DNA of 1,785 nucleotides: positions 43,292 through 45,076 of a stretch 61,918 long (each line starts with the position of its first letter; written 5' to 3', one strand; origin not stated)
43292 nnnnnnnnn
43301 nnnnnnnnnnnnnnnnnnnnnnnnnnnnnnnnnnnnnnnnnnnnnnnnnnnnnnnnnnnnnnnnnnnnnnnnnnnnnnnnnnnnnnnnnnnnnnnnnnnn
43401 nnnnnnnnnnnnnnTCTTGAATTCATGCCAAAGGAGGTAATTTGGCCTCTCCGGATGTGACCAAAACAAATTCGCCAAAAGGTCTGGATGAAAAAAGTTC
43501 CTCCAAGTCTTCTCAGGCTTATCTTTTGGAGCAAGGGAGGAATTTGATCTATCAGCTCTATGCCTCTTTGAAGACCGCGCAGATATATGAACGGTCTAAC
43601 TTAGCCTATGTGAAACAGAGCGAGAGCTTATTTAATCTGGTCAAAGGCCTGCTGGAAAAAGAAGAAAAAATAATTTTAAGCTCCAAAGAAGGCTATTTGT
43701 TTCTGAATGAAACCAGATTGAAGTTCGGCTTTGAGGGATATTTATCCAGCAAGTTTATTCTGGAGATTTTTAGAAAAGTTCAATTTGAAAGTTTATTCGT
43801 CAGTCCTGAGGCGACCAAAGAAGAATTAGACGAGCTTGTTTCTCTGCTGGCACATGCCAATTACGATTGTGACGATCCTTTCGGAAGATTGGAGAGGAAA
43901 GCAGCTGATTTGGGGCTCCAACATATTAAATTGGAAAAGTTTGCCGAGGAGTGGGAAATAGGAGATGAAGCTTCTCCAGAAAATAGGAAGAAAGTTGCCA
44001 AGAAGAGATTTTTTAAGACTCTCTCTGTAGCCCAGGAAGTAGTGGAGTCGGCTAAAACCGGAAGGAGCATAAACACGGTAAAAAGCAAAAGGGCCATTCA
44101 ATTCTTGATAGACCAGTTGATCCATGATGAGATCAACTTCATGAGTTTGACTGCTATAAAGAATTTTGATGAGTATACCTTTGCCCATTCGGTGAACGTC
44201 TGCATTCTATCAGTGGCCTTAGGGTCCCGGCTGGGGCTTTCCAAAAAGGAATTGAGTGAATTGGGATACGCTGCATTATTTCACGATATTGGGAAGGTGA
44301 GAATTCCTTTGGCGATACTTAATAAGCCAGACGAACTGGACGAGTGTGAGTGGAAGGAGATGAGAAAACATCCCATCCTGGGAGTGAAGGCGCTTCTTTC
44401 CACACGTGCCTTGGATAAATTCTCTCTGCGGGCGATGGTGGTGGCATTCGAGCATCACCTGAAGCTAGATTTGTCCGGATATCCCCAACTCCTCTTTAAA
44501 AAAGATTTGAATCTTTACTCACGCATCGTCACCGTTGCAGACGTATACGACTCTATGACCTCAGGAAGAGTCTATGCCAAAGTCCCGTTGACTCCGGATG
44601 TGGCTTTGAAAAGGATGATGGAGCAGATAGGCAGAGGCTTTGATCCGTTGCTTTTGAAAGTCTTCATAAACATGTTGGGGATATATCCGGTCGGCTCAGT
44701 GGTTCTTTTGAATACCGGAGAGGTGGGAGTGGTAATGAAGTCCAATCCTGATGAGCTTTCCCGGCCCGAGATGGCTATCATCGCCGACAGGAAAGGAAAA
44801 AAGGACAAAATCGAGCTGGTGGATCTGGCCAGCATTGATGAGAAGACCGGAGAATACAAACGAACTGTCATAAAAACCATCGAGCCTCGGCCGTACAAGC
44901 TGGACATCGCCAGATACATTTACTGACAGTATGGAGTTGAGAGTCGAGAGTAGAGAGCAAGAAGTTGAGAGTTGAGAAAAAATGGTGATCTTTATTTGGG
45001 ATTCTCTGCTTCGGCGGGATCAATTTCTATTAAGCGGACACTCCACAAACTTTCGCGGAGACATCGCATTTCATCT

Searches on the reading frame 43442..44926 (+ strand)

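Call 82: search_protein_families(library=pfam, max_evalue=0.00001, proteins=[window:43442-44926:+])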
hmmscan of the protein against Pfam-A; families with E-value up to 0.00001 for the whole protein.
window:43442-44926:+ (494 aa): 2 families
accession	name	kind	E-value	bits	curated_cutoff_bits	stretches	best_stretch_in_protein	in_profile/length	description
PF13487.12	HD_5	-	4.6e-18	66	27.2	1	244-402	12-168/170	HD domain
PF01966.28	HD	-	3.9e-14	53.4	22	1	246-372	1-116/116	HD domain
